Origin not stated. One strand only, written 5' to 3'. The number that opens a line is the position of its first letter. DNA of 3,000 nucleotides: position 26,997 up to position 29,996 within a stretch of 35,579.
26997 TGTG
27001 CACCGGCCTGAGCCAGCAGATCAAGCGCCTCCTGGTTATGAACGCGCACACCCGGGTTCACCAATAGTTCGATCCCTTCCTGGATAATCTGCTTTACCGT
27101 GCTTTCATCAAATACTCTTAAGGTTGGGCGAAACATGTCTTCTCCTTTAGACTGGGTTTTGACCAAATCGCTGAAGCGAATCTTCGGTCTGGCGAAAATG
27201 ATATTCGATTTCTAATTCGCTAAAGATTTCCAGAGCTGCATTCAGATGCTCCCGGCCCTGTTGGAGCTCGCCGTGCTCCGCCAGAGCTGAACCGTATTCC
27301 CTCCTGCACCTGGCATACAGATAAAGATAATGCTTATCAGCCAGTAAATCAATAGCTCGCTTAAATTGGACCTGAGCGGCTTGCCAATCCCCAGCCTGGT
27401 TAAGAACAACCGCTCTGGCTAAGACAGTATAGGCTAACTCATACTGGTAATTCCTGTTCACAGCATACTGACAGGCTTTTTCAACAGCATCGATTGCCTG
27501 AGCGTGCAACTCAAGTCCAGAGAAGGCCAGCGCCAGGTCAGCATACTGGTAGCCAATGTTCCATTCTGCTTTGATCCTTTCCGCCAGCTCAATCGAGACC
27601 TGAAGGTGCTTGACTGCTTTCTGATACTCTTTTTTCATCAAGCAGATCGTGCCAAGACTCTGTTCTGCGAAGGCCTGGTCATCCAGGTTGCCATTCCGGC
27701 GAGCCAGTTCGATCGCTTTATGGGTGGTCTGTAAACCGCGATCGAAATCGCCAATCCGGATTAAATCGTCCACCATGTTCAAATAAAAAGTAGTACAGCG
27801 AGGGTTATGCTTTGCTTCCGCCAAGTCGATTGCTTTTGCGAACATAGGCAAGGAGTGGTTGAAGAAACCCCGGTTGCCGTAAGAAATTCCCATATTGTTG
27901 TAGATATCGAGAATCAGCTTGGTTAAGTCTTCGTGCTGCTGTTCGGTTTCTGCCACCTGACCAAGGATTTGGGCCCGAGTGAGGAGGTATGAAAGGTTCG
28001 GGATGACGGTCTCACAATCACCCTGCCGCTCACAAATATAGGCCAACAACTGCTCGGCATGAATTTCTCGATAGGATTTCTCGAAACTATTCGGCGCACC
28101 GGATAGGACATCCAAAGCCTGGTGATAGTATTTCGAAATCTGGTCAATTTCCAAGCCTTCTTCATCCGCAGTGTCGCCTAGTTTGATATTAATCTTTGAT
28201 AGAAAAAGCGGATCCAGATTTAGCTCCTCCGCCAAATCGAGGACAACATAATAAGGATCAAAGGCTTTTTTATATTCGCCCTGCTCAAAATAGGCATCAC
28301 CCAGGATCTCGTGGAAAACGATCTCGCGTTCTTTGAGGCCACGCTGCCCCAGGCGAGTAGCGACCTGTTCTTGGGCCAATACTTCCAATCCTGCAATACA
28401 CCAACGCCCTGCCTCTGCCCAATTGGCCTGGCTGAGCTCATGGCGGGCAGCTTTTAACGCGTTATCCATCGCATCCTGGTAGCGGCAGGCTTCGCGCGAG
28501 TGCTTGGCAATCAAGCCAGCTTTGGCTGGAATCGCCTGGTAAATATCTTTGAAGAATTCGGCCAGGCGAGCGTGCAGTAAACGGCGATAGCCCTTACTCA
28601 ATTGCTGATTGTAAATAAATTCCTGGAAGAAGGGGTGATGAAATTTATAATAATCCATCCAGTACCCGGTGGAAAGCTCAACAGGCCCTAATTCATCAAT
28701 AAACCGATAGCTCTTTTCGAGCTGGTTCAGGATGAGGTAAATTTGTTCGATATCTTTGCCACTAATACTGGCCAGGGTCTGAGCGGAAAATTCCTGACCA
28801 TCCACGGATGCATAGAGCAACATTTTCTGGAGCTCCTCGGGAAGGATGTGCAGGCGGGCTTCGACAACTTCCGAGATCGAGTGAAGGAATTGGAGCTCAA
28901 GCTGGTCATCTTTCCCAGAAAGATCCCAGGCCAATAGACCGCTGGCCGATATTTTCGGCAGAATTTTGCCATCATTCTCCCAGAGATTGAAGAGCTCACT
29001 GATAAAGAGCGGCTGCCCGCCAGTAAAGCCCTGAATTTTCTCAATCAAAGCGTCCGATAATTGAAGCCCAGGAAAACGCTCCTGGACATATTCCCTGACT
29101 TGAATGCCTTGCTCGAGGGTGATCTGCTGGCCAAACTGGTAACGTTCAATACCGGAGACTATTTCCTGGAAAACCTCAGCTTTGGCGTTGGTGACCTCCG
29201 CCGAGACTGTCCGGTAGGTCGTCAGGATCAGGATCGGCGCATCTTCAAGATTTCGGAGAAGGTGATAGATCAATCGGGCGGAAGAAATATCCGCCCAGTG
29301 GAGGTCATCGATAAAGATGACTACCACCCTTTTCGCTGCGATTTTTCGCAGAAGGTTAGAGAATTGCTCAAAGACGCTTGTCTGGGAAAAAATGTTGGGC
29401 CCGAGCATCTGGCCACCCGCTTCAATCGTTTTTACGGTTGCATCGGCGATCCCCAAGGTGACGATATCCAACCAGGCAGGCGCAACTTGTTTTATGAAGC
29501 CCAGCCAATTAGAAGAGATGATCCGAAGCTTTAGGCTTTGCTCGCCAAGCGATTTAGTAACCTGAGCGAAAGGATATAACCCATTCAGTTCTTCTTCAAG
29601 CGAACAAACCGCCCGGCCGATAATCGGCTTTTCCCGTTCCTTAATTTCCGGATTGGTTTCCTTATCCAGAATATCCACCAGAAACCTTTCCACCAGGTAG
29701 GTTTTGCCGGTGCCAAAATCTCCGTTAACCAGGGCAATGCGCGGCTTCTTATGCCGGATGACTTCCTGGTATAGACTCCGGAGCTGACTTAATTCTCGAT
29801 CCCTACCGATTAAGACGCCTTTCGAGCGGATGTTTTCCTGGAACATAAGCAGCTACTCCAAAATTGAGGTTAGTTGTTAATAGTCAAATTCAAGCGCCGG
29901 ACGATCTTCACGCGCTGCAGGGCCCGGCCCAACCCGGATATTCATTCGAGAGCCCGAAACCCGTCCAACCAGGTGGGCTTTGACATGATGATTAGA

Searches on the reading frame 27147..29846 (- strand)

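Call 30: search_protein_families(library=pfam, proteins=[window:27147-29846:-], max_evalue=0.001)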
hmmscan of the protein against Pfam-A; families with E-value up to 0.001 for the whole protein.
window:27147-29846:- (899 aa): 6 families
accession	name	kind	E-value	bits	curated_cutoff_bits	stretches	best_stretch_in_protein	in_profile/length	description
PF13191.12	AAA_16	-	4e-21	76.7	32.6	1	12-207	2-166/167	AAA ATPase domain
PF13424.12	TPR_12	-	7e-17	61.8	30.1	1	688-756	6-76/77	Tetratricopeptide repeat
PF13374.12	TPR_10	-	1.8e-08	34.5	27.5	0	646-681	2-37/42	Tetratricopeptide repeat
PF07719.23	TPR_2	-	8.6e-08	32.2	27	0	731-756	7-32/34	Tetratricopeptide repeat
PF00515.34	TPR_1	-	4.7e-07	29.8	27.8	0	515-530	7-22/34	Tetratricopeptide repeat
PF25199.1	nSTAND_NTPase5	-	0.00025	21.3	34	0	15-63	18-70/145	Novel STAND NTPase 5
